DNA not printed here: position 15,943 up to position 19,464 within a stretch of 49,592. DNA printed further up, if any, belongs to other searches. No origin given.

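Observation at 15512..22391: RavA/ViaA-like AAA+ and vWA pair wired to a giant unknown protein: candidate novel ternary conflict system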

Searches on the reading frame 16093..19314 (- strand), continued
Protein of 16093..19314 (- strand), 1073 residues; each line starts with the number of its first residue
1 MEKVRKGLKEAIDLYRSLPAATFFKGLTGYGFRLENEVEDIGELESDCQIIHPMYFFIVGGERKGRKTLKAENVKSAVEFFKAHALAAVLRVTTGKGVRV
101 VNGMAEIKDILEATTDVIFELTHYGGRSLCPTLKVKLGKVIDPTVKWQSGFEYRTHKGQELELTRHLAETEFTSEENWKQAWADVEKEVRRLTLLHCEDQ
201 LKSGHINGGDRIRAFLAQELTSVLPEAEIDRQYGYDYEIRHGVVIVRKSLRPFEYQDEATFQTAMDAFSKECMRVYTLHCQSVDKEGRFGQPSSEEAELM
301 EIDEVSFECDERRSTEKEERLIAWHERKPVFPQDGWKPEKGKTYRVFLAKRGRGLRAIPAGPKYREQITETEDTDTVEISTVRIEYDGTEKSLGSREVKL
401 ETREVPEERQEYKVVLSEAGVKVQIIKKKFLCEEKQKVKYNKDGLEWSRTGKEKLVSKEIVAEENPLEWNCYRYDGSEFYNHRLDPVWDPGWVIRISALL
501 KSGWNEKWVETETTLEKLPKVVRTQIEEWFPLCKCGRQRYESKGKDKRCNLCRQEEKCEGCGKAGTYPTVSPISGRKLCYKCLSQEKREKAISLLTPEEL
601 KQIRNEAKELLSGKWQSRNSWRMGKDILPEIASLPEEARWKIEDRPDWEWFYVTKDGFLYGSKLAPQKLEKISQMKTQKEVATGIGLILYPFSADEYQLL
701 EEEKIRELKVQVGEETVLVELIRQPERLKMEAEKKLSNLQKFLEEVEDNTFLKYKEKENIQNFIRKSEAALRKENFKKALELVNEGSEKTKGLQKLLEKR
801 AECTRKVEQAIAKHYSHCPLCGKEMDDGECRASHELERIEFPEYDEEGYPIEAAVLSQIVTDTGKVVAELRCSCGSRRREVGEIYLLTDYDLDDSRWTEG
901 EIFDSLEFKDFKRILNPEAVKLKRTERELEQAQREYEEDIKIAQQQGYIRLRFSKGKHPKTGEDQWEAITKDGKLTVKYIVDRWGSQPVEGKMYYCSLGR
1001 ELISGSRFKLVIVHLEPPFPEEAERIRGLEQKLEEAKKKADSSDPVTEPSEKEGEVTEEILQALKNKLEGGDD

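Call 53: predict_structure(alignment_id=A1)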
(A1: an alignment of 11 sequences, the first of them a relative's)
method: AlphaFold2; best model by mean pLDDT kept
length: 1073 residues; sequences in the alignment: 11
mean_pLDDT: 71.8   pTM: 0.44
mean pLDDT of the five models: 71.8, 65.2, 63.1, 59.4, 53.5
residues with pLDDT >= 90: 158; 70-90: 475; 50-70: 280; < 50: 160
segments of 3 or more residues with pLDDT < 50: 203-209, 468-491, 503-507, 534-555, 835-853, 873-884, 887-915, 1039-1073
pLDDT, mean of each block of 10 residues (from residue 1): 85 88 89 85 80 88 70 93 86 88 82 87 83 88 74 77 91 90 90 75 48 89 84 88 89 87 92 92 64 65 90 64 88 87 91 86 85 81 88 82 71 57 63 79 77 67 53 36 41 56 51 63 61 46 38 57 62 70 75 86 90 85 73 78 83 85 90 85 87 66 86 81 86 91 71 72 90 86 87 73 61 56 59 49 44 53 56 45 48 41 38 47 62 72 74 73 75 63 64 70 59 67 56 55 37 42 42 30
secondary structure, 60 per line:
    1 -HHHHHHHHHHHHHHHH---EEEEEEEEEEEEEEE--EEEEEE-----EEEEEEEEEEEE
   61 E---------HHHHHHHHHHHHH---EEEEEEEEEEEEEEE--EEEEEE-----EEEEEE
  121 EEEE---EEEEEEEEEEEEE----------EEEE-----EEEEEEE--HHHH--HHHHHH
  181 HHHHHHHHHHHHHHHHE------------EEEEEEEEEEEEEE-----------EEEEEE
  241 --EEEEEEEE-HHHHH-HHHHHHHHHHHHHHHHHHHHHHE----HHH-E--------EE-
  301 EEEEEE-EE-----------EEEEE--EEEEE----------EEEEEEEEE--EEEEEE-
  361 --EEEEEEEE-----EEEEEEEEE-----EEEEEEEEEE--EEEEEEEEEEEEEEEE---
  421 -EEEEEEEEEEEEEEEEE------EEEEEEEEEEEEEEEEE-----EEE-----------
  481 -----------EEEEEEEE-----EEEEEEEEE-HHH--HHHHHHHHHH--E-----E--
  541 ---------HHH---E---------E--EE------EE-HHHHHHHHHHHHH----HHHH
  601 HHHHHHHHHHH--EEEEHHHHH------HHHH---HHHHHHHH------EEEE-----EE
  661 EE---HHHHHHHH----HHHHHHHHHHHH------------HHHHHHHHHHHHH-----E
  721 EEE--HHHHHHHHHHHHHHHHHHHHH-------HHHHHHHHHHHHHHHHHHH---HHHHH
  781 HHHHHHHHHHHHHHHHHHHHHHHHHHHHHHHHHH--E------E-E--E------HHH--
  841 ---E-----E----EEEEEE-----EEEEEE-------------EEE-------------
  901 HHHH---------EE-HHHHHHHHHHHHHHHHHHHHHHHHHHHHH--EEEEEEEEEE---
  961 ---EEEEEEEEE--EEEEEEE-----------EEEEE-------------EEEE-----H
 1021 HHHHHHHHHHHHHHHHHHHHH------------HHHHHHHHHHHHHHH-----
elements in order (helices of 4 or more, strands of 3 or more residues): H2-17 E21-35 E38-43 E49-61 H71-83 E87-101 E104-109 E115-124 E128-140 E151-154 E160-166 H169-172 H175-196 E210-223 E235-240 E243-250 H252-256 H258-279 E301-306 E321-325 E328-332 E343-351 E354-359 E363-370 E376-384 E390-399 E402-417 E422-438 E445-461 E467-469 E492-499 E505-513 H520-529 H580-592 H597-611 E614-617 H618-622 H629-632 H636-643 E650-653 E659-662 H666-673 H678-689 H702-714 E720-723 H726-746 H754-772 H776-814 E855-860 E866-871 E885-887 H901-904 H917-945 E948-957 E964-972 E975-981 E993-997 E1011-1014 H1020-1041 H1054-1068

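Call 54: search_protein_representatives(alignment_id=A1)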
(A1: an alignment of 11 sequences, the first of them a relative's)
Query: 11 sequences, 1065 profile positions. Proteins with E-value up to 0.001 (for the whole library): 147; up to 1e-10: 119; up to 1e-30: 65. The best 147 are listed.
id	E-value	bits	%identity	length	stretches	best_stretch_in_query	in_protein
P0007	0.0e+00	1452.2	-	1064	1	1-1022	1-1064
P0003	0.0e+00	1304.2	-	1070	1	1-1065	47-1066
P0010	0.0e+00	1240.2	-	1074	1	1-982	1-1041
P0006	0.0e+00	1212.4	-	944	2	1-734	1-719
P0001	0.0e+00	1142.3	-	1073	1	7-1065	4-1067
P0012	0.0e+00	1098.5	-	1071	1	1-975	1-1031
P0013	0.0e+00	1092.6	-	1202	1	1-981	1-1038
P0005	0.0e+00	1058.3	-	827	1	1-795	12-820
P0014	5.5e-287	971.6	-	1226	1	1-914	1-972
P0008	6.2e-270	915.2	-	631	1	8-591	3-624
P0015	1.8e-261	887.1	-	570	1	4-562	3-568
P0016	1.3e-247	841.3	-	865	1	1-791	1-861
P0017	8.6e-233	792.2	-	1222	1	11-778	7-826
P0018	1.6e-225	768.1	-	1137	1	1-905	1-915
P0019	1.3e-224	765.1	-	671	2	4-563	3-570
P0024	3.5e-102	359.7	-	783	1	464-1000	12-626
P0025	2.4e-80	287.5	-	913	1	368-1051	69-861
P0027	1.7e-73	264.8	-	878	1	368-1035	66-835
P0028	8.9e-72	259.1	-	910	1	332-1017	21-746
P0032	4.6e-65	236.9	-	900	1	381-1004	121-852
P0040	7.0e-40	153.5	-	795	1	363-740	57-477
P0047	4.8e-37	144.1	-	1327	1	680-975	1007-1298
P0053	1.3e-33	132.7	-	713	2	368-735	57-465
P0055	1.6e-33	132.4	-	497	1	332-721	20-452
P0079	5.7e-28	114.0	-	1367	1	730-941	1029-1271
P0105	8.0e-20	87.1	-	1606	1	640-954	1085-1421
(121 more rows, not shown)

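Call 56: search_protein_families(library=pfam, proteins=[P0025, P0027, P0028, P0032, P0047, P0079, P0105, P0040, P0055, P0024], max_evalue=0.001)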
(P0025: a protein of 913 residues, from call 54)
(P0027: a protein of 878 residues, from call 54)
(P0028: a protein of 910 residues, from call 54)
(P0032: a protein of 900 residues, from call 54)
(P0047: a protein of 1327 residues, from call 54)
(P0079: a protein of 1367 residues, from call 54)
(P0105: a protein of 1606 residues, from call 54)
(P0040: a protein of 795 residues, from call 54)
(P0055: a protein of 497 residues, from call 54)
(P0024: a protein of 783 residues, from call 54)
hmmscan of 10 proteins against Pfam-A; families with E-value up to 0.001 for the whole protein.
P0025 (913 aa): 0 families

P0027 (878 aa): 0 families

P0028 (910 aa): 0 families

P0032 (900 aa): 0 families

P0047 (1327 aa): 3 families
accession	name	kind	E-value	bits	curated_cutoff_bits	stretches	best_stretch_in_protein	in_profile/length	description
PF00271.37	Helicase_C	-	1.1e-10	42.1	23.5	1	217-340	7-109/110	Helicase conserved C-terminal domain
PF00270.35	DEAD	-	1.3e-06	28.7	26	1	21-176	5-166/167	DEAD/DEAH box helicase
PF04408.29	HA2_N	-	0.00011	22.7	21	1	413-431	4-22/29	Helicase associated domain (HA2), winged-helix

P0079 (1367 aa): 1 family
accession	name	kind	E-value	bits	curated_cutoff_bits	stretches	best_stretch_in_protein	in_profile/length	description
PF00270.35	DEAD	-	0.00029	21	26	0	39-180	16-163/167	DEAD/DEAH box helicase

P0105 (1606 aa): 5 families
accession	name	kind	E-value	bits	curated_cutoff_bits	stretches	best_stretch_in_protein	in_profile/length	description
PF00270.35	DEAD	-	9.7e-09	35.6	26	1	53-198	9-162/167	DEAD/DEAH box helicase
PF04408.29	HA2_N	-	2.1e-07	31.2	21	1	448-476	1-29/29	Helicase associated domain (HA2), winged-helix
PF00271.37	Helicase_C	-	4.2e-06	27.4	23.5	1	270-387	16-109/110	Helicase conserved C-terminal domain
PF13401.12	AAA_22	-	4.5e-05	24.2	27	1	57-164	4-95/130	AAA domain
PF04851.21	ResIII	-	0.00061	20.2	22.5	0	51-167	15-139/164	Type III restriction enzyme, res subunit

P0040 (795 aa): 0 families

P0055 (497 aa): 0 families

P0024 (783 aa): 0 families

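Call 58: find_encoding_contigs(protein=P0053, flank=8000, max_places=2)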
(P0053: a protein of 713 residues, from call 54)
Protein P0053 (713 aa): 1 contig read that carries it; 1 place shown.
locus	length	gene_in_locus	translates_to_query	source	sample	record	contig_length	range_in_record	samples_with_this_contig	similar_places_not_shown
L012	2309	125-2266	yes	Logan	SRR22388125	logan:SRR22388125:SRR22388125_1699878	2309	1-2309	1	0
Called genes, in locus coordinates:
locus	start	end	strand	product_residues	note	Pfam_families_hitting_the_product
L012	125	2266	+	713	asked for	-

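Call 59: fold_search(model_id=the predicted structure, library=pdb)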
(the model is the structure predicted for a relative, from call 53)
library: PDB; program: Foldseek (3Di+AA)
matches with E <= 10: 388; with E <= 0.001: 0
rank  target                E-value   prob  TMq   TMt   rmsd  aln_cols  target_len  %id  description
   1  7ah9_5M               4.4e-02  0.06  0.04  0.07  50.7       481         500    7  Substrate-engaged type 3 secretion system needle complex from Salmonella enterica typhimurium - SpaR state 1 (released 2021-03-17)
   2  9wms_W                1.2e-01  0.04  0.05  0.07  29.9       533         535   11  Co-transcriptional histone H3K36 methylation complex containing RNA polymerase II elongation complex, Set2, and the up (released 2025-12-24)
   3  2ya7_A                1.3e-01  0.04  0.06  0.10  28.2       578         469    8  Crystal structure of Streptococcus pneumoniae NanA (TIGR4) in complex with Zanamivir (released 2011-04-27)
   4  8co1_A1               1.4e-01  0.04  0.04  0.07  72.9       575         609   10  Type II Secretion System (released 2024-04-10)
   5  8axl_A                1.5e-01  0.03  0.04  0.08  34.7       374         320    7  Outer membrane secretin pore of the type 3 secretion system of Shigella flexneri (released 2023-03-01)
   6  3h71_A                1.7e-01  0.02  0.05  0.08  28.9       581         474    9  Crystal structure of Streptococcus pneumoniae D39 neuraminidase A precursor (NanA) (released 2009-05-12)
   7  8g66_A                1.7e-01  0.02  0.05  0.06  29.7       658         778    8  Structure with SJ3149 (released 2023-12-13)
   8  5fqd_A                1.8e-01  0.03  0.05  0.06  28.3       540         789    8  Structural basis of Lenalidomide induced CK1a degradation by the crl4crbn ubiquitin ligase (released 2016-02-24)
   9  9oty_A                2.1e-01  0.02  0.05  0.06  30.8       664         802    8  DDB1-CRBN with CK1 alpha, SB-405483, and DEG-47: composite map and model submission (released 2025-11-19)
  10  3h71_B                2.4e-01  0.01  0.05  0.06  28.2       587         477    8  Crystal structure of Streptococcus pneumoniae D39 neuraminidase A precursor (NanA) (released 2009-05-12)
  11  7ypo_A                2.6e-01  0.14  0.05  0.14  25.7       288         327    9  Cryo-EM structure of baculovirus LEF-3 in complex with ssDNA (released 2023-01-25)
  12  5fqd_D                2.6e-01  0.02  0.05  0.06  30.2       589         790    9  Structural basis of Lenalidomide induced CK1a degradation by the crl4crbn ubiquitin ligase (released 2016-02-24)
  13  8p94_D                3.2e-01  0.09  0.07  0.17  17.5       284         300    7  Cryo-EM structure of cortactin stabilized Arp2/3-complex nucleated actin branches (released 2024-01-03)
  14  2ya4_B                3.2e-01  0.02  0.05  0.08  28.4       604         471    7  Crystal structure of Streptococcus pneumoniae NanA (TIGR4) (released 2011-04-27)
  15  9cpb_3K               3.2e-01  0.01  0.04  0.07  45.6       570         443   10  Atomic model of bovine Fallopian tube cilia doublet microtubule (48-nm periodicity) (released 2024-10-30)
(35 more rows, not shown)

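Call 61: find_related_loci(query=A2, collection=viral_contigs, flank=8000)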
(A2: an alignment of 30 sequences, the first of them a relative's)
Query A2 (849 aa) in viral_contigs; peptide patterns used: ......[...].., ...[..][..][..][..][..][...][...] (x = any residue, [..] = any of these).
110 stretches matched a pattern, but none encodes a relative of the query by tblastn (E <= 1e-3).

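Call 62: find_related_loci(query=A2, collection=metagenome_contigs, flank=8000)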
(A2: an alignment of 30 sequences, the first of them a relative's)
Query A2 (849 aa) in metagenome_contigs; peptide patterns used: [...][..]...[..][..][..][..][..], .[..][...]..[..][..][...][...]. (x = any residue, [..] = any of these).
252 stretches matched a pattern; 36 encode a relative of the query (tblastn E <= 1e-3); 35 distinct loci.
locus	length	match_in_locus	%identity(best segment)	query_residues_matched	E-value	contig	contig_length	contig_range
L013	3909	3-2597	59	20-819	0e+0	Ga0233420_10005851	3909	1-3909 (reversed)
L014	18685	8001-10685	35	5-849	3e-141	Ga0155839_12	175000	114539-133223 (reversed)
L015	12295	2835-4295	49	3-494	2e-136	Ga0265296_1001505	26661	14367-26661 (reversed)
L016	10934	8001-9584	46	1-522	7e-133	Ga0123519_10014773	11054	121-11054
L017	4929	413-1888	44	1-497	3e-126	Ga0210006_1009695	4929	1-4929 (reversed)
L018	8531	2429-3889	46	1-492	4e-122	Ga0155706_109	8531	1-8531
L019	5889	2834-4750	39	3-652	9e-118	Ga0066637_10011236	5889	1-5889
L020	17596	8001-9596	40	3-522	2e-115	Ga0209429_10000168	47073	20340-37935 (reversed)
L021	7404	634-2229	40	3-522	2e-115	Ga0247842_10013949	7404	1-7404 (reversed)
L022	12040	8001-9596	40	3-522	2e-115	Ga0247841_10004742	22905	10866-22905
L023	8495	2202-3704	43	3-494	8e-115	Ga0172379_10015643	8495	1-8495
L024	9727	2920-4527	38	3-532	1e-114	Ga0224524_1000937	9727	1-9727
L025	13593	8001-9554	40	1-496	1e-109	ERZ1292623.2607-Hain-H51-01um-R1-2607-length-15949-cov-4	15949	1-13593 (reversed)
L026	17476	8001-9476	42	5-501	8e-109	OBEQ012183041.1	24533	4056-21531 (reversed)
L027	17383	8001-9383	43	6-456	2e-106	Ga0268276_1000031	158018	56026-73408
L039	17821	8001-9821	29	3-630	2e-57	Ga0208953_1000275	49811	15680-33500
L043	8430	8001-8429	51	1-142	1e-31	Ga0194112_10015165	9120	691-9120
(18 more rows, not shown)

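Call 68: search_protein_families(library=pfam, proteins=[L026:2969-4396:+, L026:1964-2818:+, L039:1238-3220:+, L020:4053-4799:+, L020:2182-2505:+, L020:1635-2039:+, L016:3798-4724:+, L027:2199-3515:+, L039:6451-7773:+, L043:99-1736:+], max_evalue=0.01)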
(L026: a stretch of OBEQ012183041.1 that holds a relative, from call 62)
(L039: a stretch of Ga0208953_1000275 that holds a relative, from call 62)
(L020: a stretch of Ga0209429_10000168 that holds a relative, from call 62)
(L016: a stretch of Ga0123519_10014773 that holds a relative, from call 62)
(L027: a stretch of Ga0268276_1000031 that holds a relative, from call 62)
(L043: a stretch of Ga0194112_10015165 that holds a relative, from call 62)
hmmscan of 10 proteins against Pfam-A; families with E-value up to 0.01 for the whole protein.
L026:2969-4396:+ (476 aa): 0 families

L026:1964-2818:+ (285 aa): 1 family
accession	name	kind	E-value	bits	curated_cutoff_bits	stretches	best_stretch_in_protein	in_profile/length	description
PF02811.25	PHP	-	2.8e-12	47.7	26.4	1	5-76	1-75/164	PHP domain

L039:1238-3220:+ (661 aa): 0 families

L020:4053-4799:+ (249 aa): 0 families

L020:2182-2505:+ (108 aa): 0 families

L020:1635-2039:+ (135 aa): 0 families

L016:3798-4724:+ (309 aa): 0 families

L027:2199-3515:+ (439 aa): 0 families

L039:6451-7773:+ (441 aa): 0 families

L043:99-1736:+ (546 aa): 0 families

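Call 69: search_protein_families(library=padloc, proteins=[L026:2969-4396:+, L026:1964-2818:+, L039:1238-3220:+, L020:4053-4799:+, L020:2182-2505:+, L020:1635-2039:+, L016:3798-4724:+, L027:2199-3515:+, L039:6451-7773:+, L043:99-1736:+], max_evalue=0.01)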
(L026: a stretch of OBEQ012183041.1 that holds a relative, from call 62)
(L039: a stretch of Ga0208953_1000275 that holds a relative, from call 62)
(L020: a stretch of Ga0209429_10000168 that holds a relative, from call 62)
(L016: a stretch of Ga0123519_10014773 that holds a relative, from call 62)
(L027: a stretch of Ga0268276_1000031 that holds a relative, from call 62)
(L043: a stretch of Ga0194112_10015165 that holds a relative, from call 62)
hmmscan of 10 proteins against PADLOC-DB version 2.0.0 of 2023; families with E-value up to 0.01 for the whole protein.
L026:2969-4396:+ (476 aa): 0 families

L026:1964-2818:+ (285 aa): 0 families

L039:1238-3220:+ (661 aa): 0 families

L020:4053-4799:+ (249 aa): 0 families

L020:2182-2505:+ (108 aa): 3 families
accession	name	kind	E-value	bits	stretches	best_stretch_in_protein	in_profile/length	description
PDLC01138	Unk_01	-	2.8e-26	90.2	1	3-107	2-99/103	"Unknown small protein, sometimes fused to CARF"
PDLC01060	C3a69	-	1.3e-11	42.8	1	3-107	2-89/102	Unknown function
PDLC01139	Unk_01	-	2.2e-08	32.6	1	44-106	12-76/86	"Unknown small protein, sometimes fused to CARF"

L020:1635-2039:+ (135 aa): 1 family
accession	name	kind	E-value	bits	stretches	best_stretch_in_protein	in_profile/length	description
PDLC01067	Mvol_0529-fam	-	3.7e-25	86.6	1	7-128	1-114/115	DNA binding C-ter.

L016:3798-4724:+ (309 aa): 0 families

L027:2199-3515:+ (439 aa): 0 families

L039:6451-7773:+ (441 aa): 0 families

L043:99-1736:+ (546 aa): 3 families
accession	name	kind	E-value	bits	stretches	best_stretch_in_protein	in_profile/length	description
PDLC01515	Csx3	-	4.7e-19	66.7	1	351-536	8-180/183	"CAS-I,CAS-III; associated"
PDLC01045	Csx3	-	2.8e-13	47.7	1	349-538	107-283/286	Csx3-AAA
PDLC01059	C3a67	-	3e-10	37.9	1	352-511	7-147/382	AAA-Csx3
